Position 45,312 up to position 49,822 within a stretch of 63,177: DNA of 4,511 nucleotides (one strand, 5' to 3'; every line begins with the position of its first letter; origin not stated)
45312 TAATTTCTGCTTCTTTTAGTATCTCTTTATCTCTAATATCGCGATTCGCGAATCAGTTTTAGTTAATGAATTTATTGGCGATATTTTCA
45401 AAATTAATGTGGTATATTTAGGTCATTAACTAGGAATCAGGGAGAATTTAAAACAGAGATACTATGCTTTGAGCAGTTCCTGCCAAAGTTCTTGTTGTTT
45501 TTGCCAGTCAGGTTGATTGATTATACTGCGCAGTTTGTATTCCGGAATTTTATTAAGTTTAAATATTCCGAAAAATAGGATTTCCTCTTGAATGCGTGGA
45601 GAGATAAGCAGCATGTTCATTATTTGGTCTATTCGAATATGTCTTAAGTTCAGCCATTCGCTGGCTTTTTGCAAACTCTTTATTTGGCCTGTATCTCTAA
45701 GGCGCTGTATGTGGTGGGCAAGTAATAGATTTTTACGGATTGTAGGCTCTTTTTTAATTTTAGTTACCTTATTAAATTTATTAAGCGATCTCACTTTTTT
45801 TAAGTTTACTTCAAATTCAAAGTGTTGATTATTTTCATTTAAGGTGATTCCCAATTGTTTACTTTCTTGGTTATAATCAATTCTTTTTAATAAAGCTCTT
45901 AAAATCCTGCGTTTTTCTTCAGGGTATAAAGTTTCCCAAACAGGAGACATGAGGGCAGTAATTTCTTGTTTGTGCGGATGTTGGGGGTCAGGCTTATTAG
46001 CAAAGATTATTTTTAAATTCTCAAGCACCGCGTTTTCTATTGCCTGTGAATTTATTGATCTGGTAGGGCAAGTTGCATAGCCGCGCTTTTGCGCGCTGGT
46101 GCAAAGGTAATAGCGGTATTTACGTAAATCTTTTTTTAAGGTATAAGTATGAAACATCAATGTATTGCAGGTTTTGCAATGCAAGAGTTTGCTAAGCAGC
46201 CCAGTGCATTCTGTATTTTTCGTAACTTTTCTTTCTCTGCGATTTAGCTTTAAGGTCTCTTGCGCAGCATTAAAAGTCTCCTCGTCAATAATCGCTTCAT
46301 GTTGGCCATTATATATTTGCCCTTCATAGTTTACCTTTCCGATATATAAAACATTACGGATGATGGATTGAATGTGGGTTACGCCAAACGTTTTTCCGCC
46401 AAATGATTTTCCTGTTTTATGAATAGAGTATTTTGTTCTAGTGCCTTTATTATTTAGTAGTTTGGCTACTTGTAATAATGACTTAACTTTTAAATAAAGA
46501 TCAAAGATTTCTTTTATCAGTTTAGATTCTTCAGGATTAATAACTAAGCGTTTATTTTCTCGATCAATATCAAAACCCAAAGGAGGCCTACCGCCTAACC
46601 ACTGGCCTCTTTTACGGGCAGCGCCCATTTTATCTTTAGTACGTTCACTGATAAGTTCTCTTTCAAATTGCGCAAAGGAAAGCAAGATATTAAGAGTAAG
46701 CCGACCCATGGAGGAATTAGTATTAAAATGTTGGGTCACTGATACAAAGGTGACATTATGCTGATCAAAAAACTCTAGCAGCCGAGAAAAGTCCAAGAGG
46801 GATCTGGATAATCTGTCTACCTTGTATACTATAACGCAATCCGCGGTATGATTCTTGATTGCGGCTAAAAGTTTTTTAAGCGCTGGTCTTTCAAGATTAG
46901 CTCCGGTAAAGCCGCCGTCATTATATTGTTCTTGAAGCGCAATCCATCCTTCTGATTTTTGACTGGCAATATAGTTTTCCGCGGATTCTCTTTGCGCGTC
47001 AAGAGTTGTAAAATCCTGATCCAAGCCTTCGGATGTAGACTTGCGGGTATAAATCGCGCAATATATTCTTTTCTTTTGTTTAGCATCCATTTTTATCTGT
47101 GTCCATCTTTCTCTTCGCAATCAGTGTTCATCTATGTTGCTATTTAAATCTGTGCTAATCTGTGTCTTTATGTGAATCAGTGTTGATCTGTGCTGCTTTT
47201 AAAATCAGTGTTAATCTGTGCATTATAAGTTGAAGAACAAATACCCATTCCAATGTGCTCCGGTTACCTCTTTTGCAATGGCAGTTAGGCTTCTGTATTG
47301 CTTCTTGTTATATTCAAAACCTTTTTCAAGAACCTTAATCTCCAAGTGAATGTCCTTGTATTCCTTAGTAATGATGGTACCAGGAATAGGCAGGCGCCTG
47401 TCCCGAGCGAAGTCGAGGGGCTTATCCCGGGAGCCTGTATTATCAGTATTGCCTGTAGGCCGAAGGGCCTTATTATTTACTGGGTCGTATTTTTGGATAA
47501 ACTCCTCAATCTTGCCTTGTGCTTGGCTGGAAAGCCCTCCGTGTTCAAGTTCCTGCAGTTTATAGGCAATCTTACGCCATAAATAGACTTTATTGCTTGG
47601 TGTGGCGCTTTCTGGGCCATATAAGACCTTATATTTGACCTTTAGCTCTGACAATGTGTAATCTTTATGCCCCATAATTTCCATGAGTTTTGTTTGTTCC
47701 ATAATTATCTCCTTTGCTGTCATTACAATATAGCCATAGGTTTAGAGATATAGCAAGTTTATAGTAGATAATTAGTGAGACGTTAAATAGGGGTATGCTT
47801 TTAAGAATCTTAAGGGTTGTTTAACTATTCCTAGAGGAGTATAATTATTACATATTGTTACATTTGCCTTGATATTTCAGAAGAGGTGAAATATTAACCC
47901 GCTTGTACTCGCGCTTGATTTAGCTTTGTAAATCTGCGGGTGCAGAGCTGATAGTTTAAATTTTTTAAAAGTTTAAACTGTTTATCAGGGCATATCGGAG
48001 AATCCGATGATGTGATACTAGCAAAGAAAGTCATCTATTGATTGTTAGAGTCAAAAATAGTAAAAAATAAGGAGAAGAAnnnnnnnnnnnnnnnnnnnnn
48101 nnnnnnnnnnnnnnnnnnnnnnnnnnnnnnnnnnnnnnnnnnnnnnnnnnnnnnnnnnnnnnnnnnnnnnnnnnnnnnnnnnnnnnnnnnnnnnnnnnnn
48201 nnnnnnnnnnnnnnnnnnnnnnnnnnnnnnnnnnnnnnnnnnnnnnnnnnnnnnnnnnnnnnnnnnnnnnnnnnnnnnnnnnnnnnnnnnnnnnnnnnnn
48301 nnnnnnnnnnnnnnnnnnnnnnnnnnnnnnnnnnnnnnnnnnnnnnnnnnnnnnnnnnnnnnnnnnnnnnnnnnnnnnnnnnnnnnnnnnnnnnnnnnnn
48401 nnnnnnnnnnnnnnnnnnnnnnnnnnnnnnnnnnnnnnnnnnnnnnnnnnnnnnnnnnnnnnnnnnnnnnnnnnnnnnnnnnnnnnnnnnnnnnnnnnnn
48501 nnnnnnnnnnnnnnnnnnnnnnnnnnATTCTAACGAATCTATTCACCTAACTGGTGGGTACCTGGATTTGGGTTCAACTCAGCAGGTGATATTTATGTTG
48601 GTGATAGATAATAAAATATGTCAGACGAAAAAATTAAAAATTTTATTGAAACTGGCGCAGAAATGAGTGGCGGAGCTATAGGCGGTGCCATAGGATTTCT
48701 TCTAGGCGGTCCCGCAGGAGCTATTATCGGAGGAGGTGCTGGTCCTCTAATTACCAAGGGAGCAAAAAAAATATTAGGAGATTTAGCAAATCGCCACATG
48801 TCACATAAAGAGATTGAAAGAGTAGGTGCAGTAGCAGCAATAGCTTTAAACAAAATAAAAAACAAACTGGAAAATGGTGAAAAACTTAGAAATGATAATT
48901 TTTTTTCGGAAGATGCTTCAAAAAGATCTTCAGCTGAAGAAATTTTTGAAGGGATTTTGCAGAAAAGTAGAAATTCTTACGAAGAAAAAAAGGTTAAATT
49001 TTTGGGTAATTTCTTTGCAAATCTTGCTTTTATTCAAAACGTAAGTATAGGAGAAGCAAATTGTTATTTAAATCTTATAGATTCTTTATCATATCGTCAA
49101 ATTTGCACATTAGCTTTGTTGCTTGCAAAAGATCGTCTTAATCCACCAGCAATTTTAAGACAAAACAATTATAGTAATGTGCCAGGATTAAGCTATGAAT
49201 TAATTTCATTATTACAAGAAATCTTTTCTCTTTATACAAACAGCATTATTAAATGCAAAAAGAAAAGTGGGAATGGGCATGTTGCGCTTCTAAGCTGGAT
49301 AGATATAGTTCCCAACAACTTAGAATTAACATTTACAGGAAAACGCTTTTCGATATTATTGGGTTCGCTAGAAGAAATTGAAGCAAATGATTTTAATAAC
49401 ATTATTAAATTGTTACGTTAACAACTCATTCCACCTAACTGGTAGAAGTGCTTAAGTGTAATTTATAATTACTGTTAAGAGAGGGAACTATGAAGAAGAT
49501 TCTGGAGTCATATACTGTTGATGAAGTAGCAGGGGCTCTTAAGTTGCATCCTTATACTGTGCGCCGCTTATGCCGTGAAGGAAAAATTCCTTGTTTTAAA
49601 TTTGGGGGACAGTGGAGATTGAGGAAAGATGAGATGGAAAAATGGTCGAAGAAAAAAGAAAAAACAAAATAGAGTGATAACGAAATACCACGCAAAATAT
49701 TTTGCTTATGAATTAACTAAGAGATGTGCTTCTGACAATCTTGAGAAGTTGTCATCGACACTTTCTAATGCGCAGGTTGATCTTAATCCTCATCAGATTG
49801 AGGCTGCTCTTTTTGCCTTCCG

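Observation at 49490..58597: Type III-like restriction-modification locus with an extra SNF2 translocase and two Mod subunits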

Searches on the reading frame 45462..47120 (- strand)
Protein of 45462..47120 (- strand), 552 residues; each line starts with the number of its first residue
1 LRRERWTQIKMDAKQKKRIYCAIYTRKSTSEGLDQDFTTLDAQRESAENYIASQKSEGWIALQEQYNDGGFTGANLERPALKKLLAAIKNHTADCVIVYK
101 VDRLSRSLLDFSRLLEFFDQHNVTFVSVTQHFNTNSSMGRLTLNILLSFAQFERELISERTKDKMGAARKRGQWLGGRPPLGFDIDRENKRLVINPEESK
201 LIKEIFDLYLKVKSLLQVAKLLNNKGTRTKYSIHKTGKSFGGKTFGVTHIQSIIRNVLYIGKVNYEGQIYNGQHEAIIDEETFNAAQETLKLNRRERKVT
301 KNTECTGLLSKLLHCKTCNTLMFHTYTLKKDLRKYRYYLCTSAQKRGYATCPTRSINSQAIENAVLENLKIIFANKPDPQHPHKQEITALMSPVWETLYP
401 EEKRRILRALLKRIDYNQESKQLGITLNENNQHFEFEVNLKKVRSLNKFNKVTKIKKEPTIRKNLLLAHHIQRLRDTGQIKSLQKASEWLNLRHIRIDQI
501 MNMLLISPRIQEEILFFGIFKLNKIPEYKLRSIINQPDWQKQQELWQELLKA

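Call 14: search_protein_families(library=pfam, proteins=[window:45462-47120:-], max_evalue=0.001)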
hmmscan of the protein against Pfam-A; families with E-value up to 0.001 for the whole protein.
window:45462-47120:- (552 aa): 3 families
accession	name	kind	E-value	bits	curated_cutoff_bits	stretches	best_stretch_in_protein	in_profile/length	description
PF00239.26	Resolvase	-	9.2e-38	130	23.3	1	22-174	2-145/145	Resolvase, N terminal domain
PF07508.19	Recombinase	-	1e-16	61.5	21.1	1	196-291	1-100/102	Recombinase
PF13408.12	Zn_ribbon_recom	-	2.6e-11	44.2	25.3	1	308-370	1-58/58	Recombinase zinc beta ribbon domain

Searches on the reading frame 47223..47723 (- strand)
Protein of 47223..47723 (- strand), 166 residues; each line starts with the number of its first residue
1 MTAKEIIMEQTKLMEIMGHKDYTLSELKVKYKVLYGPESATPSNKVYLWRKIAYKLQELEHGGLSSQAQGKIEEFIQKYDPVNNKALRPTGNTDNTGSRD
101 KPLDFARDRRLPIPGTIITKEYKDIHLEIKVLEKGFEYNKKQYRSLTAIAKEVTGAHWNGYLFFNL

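Call 14: search_protein_families(library=pfam, proteins=[window:47223-47723:-], max_evalue=0.001)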
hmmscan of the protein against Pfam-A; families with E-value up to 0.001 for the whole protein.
window:47223-47723:- (166 aa): 1 family
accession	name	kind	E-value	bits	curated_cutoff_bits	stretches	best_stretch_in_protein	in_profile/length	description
PF11149.13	DUF2924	-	1.3e-34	119.8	31.2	1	16-166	4-134/135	Protein of unknown function (DUF2924)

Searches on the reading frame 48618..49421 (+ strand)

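Call 3: search_protein_families(library=pfam, proteins=[window:48618-49421:+], max_evalue=0.01)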
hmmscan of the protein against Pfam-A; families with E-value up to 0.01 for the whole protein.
window:48618-49421:+ (267 aa): 2 families
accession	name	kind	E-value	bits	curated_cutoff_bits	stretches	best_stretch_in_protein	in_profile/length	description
PF20159.5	YidB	-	0.00055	20.7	24.3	1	16-71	30-82/132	YidB-like protein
PF21724.2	DUF6861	-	0.0086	16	28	0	13-47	45-82/194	Family of unknown function (DUF6861)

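Call 4: search_protein_families(library=padloc, proteins=[window:48618-49421:+], max_evalue=0.001)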
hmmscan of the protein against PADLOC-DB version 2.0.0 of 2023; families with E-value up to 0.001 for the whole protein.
window:48618-49421:+ (267 aa): 0 families

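Call 5: search_protein_families(library=ncbifam, proteins=[window:48618-49421:+], max_evalue=0.001)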
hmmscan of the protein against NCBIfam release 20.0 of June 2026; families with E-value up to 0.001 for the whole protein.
window:48618-49421:+ (267 aa): 1 family
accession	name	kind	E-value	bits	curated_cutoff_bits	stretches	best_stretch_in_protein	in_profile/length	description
TIGR03789.1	pdsO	hypoth_equivalog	0.00057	19.6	152.2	1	15-50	43-78/243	sortase-associated OmpA-like protein PdsO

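Call 65: search_protein_families(library=phrogs, proteins=[window:48618-49421:+], max_evalue=0.01)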
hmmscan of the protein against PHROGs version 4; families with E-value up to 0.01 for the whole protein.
window:48618-49421:+ (267 aa): 4 families
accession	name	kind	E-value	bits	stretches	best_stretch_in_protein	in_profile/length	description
phrog_167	-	tail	1e-05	24.5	1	10-182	679-777/1555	tail length tape measure protein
phrog_991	-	tail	0.00022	19.9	1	10-81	1789-1855/1966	tail length tape measure protein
phrog_16692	-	unknown function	0.0016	17.9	1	17-91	724-800/1107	-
phrog_11520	-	unknown function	0.007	17.1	0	78-169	73-160/280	-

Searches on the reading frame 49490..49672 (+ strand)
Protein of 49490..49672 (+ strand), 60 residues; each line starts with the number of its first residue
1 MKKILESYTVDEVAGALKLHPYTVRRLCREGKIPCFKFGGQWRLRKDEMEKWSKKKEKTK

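Call 3: search_protein_families(library=pfam, proteins=[window:49490-49672:+], max_evalue=0.01)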
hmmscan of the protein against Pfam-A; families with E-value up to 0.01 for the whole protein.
window:49490-49672:+ (60 aa): 2 families
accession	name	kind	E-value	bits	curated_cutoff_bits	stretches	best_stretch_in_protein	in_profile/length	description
PF12728.13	HTH_17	-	2.4e-15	57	27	1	8-52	2-46/51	Helix-turn-helix domain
PF13338.12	AbiEi_4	-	0.0036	17.8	25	1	9-33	15-38/49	Transcriptional regulator, AbiEi antitoxin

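Call 4: search_protein_families(library=padloc, proteins=[window:49490-49672:+], max_evalue=0.001)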
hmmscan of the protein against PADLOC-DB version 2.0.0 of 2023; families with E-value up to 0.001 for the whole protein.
window:49490-49672:+ (60 aa): 1 family
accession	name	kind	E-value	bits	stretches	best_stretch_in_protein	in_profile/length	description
PDLC04133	mad1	-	8.3e-06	24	1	8-56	6-54/60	mads_1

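Call 5: search_protein_families(library=ncbifam, proteins=[window:49490-49672:+], max_evalue=0.001)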
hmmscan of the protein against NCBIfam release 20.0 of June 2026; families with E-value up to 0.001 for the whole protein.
window:49490-49672:+ (60 aa): 3 families
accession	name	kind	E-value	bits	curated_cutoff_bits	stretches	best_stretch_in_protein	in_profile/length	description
TIGR01764.1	excise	domain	2.1e-12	47.2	28.8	1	8-54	2-48/49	excisionase family DNA-binding protein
NF047737.1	antiphage_MADS1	equivalog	1.8e-11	44.1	80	1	9-52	5-48/49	methylation-associated defense system helix-turn-helix domain-containing protein MAD1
NF033787.1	HTH_BldC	subfamily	8.1e-05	22.4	77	1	9-51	4-47/49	BldC family transcriptional regulator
